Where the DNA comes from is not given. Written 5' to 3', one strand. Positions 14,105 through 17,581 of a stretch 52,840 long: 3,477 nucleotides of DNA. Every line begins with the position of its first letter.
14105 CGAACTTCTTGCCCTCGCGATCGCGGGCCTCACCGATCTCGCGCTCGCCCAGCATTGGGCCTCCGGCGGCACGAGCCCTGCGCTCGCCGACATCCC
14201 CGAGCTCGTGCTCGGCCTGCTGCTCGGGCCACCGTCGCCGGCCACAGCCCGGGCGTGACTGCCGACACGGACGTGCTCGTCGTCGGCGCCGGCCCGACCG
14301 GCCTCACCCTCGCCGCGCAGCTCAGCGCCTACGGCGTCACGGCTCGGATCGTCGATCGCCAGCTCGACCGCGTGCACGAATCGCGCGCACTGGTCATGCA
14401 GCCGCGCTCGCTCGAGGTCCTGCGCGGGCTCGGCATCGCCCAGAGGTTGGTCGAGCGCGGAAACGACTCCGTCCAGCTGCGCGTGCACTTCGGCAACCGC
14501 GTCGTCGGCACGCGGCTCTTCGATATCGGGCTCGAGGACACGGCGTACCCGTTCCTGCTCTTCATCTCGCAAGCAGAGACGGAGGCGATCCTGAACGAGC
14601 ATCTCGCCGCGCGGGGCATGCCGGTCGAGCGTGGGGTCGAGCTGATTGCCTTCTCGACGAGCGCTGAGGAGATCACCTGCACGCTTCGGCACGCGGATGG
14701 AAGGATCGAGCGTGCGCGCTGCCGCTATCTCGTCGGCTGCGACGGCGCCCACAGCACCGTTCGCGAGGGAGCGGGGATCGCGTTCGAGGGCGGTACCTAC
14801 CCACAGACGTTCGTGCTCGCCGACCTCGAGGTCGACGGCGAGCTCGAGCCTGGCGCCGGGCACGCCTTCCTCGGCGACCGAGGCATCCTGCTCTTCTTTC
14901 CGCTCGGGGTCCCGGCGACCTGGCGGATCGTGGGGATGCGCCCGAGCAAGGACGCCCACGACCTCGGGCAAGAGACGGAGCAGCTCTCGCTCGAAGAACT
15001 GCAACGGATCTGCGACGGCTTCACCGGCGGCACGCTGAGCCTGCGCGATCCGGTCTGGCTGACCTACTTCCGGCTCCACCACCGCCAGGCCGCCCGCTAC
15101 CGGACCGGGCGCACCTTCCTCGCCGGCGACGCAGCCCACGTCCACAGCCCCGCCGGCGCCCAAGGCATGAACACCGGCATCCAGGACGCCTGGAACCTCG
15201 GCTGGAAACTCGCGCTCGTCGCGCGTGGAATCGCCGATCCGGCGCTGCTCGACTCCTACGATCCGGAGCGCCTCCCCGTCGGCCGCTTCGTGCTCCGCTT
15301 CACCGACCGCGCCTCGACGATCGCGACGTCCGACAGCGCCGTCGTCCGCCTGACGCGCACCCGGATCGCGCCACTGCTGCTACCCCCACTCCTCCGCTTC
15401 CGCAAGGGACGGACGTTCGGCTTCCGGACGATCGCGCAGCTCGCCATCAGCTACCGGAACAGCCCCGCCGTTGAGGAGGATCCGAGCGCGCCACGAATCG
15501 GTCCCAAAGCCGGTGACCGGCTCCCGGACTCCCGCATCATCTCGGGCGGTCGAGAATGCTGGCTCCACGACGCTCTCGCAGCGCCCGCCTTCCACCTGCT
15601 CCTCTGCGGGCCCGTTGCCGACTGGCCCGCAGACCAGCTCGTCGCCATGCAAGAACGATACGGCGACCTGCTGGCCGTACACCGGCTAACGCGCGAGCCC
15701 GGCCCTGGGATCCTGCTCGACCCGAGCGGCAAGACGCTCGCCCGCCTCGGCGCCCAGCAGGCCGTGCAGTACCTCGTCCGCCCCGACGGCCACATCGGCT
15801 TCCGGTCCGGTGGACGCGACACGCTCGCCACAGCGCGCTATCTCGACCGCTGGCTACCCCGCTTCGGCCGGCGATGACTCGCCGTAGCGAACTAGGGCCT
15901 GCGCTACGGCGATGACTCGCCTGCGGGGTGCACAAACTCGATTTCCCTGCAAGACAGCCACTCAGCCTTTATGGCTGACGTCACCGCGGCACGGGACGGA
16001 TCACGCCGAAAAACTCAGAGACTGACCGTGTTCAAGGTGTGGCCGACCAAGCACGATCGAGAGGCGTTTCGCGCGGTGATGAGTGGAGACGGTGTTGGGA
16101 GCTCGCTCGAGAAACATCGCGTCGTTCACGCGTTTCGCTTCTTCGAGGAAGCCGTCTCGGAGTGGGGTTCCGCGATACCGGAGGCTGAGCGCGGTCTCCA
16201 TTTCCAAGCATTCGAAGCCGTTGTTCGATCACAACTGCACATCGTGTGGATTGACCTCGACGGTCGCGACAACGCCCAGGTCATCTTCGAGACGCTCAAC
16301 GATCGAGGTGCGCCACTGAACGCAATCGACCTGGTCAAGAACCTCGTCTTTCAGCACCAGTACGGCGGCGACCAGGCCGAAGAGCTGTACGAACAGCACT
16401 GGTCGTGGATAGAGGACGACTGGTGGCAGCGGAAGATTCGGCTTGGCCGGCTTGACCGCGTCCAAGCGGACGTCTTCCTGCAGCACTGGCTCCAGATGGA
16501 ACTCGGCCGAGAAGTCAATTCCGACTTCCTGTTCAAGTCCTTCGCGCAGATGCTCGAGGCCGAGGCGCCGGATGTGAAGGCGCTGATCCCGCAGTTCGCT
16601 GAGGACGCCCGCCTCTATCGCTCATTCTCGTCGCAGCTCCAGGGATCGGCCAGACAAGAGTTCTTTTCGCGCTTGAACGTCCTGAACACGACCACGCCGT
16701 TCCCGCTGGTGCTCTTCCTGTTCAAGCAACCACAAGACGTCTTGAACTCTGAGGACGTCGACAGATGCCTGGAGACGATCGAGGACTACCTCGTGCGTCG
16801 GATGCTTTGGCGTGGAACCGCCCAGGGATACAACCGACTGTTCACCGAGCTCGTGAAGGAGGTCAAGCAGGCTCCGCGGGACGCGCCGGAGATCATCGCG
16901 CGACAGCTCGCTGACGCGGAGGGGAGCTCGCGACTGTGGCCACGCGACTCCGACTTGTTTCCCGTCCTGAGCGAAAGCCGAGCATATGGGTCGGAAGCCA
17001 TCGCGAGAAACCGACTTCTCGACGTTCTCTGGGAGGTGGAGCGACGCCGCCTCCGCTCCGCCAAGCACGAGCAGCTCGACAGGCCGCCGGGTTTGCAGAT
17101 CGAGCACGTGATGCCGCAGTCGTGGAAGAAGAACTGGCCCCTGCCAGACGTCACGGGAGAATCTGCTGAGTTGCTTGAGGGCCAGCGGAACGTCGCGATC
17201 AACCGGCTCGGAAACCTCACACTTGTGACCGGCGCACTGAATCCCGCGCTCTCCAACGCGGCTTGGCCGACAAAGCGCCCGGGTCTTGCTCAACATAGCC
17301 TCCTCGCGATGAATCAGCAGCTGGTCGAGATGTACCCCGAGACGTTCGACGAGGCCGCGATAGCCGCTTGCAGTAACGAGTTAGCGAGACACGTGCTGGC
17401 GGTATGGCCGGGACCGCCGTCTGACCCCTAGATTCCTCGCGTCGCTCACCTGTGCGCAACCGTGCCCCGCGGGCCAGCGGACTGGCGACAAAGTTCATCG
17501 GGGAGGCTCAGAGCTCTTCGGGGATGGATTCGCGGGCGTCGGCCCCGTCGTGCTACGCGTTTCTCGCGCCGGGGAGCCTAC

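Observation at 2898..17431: A GmrSD-type DUF262/DUF1524 gene is split into two same-strand halves about 12.6 kb apart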

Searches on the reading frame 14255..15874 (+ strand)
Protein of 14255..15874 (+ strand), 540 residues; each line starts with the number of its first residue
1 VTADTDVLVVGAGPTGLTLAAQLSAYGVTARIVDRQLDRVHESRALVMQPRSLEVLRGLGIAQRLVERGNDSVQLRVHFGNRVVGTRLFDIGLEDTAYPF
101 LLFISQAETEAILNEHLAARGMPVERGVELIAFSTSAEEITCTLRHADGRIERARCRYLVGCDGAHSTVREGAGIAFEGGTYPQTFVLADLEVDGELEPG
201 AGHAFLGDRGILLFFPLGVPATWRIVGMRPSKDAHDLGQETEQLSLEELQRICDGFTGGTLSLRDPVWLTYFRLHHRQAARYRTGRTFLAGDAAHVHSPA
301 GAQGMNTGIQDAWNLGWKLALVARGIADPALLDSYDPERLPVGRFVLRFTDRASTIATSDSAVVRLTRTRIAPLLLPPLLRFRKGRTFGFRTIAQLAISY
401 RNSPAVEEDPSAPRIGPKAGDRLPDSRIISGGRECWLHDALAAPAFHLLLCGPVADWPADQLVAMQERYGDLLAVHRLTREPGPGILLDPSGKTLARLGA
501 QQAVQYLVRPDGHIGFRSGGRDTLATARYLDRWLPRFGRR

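Call 20: find_related_loci(query=window:14255-15874:+, collection=genome_contigs, flank=10000)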
Query window:14255-15874:+ (540 aa) in genome_contigs; peptide patterns used: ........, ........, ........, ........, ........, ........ (x = any residue, [..] = any of these).
416 stretches matched a pattern; 317 encode a relative of the query (tblastn E <= 1e-3); the best 80 are kept; 80 distinct loci.
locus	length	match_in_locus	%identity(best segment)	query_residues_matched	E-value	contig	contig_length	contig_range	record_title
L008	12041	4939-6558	74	1-539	0e+0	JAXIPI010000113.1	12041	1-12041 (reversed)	MAG: Gaiellaceae bacterium isolate Fractures_MAG_15 c_000000212175, whole genome shotgun sequence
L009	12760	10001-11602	68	7-538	0e+0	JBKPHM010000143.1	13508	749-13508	MAG: Actinomycetota bacterium isolate HAY_GB_MAG_00010 HAY_GB_000000170863, whole genome shotgun sequence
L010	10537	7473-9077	67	1-535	0e+0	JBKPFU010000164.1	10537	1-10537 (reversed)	MAG: Actinomycetota bacterium isolate HAY_GM_MAG_00013 HAY_GM_000000013248, whole genome shotgun sequence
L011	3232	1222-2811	65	7-535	0e+0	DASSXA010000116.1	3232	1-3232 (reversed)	MAG TPA_asm: Gaiellaceae bacterium isolate SMAG_U638 k141_186285, whole genome shotgun sequence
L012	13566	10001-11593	64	6-540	0e+0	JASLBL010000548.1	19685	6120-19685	MAG: Actinomycetes bacterium isolate CMU.bins.340 k141_2202012, whole genome shotgun sequence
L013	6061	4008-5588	63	6-535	0e+0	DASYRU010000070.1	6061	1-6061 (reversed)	MAG TPA_asm: Actinomycetota bacterium isolate SMAG_U4519 k141_3329624, whole genome shotgun sequence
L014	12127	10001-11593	63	6-535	0e+0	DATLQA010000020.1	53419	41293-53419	MAG TPA_asm: Actinomycetota bacterium isolate SMAG_U13866 k141_2523210, whole genome shotgun sequence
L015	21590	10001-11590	62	4-536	0e+0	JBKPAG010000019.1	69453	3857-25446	MAG: Actinomycetota bacterium isolate GB_HAYS_MAG_00012 GB_HAYS_000001601689, whole genome shotgun sequence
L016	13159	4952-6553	69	3-535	0e+0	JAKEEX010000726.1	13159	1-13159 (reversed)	MAG: Myxococcaceae bacterium isolate PMV_1_maxbin.012 PMV_1_maxbin.012.k101_1529845, whole genome shotgun sequence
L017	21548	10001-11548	62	3-520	0e+0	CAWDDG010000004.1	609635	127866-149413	MAG: uncultured Actinomycetota bacterium isolate MFD04850.bin.1.275 genome assembly, contig: contig_37051, whole genome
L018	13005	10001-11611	71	1-535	0e+0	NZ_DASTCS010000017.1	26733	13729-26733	MAG: Gaiella sp. isolate SMAG_U799 k141_1023026, whole genome shotgun sequence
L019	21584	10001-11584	59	4-534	0e+0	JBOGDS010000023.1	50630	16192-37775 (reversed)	MAG: Jiangellaceae bacterium isolate SD8037_metabat2.bin.22 NODE_164_length_50630_cov_2.901194, whole genome shotgun seq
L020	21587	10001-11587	59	2-534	0e+0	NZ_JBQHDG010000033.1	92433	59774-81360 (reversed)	Phytohabitans sp. LJ34 LJ34-1_scaffold33, whole genome shotgun sequence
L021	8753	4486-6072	58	5-534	0e+0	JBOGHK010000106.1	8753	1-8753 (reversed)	MAG: Acidimicrobiales bacterium isolate M3-S_metawrap_bin.105 k127_3993424, whole genome shotgun sequence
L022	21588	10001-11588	70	7-535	0e+0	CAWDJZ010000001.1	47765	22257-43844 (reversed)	MAG: uncultured Gaiellaceae bacterium isolate MFD04850.bin.2.221 genome assembly, contig: contig_123321, whole genome sh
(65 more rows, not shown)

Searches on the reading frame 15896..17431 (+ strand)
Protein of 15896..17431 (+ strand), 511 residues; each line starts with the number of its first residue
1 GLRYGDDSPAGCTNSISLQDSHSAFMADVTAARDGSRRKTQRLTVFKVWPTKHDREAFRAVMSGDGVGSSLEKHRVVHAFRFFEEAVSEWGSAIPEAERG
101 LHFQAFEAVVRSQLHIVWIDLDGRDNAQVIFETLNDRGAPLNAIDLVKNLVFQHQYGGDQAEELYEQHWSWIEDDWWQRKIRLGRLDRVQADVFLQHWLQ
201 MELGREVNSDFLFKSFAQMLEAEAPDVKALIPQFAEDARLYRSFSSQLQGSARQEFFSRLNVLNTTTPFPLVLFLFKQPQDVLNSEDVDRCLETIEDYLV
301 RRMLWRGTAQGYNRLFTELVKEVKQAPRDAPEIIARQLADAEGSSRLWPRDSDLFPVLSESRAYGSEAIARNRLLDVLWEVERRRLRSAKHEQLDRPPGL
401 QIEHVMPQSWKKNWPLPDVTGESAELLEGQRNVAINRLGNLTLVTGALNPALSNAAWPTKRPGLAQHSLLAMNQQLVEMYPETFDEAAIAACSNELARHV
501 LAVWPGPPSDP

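Call 3: search_protein_families(library=pfam, proteins=[window:15896-17431:+], max_evalue=0.01)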
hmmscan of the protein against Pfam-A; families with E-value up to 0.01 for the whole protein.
window:15896-17431:+ (511 aa): 2 families
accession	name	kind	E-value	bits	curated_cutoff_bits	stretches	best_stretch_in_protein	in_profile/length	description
PF07510.16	GmrSD_C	-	1.3e-20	74.1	23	1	373-498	23-137/138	GmrSD restriction endonucleases, C-terminal domain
PF03235.19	GmrSD_N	-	4.6e-09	37.1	33.2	1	40-152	85-199/199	GmrSD restriction endonuclease, N-terminal domain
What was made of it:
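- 16030..17431 (+): 3' fragment of the GmrSD-family gene (codons 141-607 plus stop). It carries the second conserved block of DUF262 and the DUF1524 His-Me nuclease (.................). Pfam GmrSD_N 85-199 plus GmrSD_C (call 3).
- Checked: The frame at 15896-17431 matches GmrSD_N positions 85-199 plus GmrSD_C (PF07510) (call 3).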

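Call 47: search_protein_families(library=padloc, proteins=[window:15971-17431:+], max_evalue=0.001)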
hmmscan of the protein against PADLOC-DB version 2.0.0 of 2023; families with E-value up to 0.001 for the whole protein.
window:15971-17431:+ (486 aa): 23 families
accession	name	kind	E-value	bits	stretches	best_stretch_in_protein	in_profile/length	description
PDLC02693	Orf5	-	1.1e-61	207.5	1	19-479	113-542/543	Orf5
PDLC03655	mREase_IV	-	9.1e-46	154.5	1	49-480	179-626/629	Type IV methyl-directed restriction enzyme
PDLC04155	HEC-06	-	1.7e-35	120.6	1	48-480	161-559/562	-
PDLC04154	HEC-06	-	3e-32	110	1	48-479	165-564/569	-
PDLC04157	HEC-06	-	1.5e-30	104.3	1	47-480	156-556/558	-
PDLC02687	Orf5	-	1.7e-24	84.5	1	48-454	158-535/543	Orf5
PDLC02700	Orf5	-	7.1e-22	75.8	1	28-479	123-555/555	Orf5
PDLC02702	Orf5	-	9e-18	62.4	1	87-480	165-542/543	Orf5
PDLC02695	Orf5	-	2.3e-17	60.6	2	22-221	147-347/601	Orf5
PDLC02691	Orf5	-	5.7e-14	49.6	1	48-260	174-385/579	Orf5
PDLC02692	Orf5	-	1e-09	35.7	1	88-426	175-506/558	Orf5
PDLC02792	SspE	-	6.7e-09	32.6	1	375-436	640-692/771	SspE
PDLC02701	Orf5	-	1.1e-07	28.8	1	77-195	200-307/596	Orf5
PDLC02699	Orf5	-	1.2e-06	25.6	1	88-149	178-238/530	Orf5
PDLC02697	Orf5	-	2.6e-06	24.3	1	28-127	140-241/585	Orf5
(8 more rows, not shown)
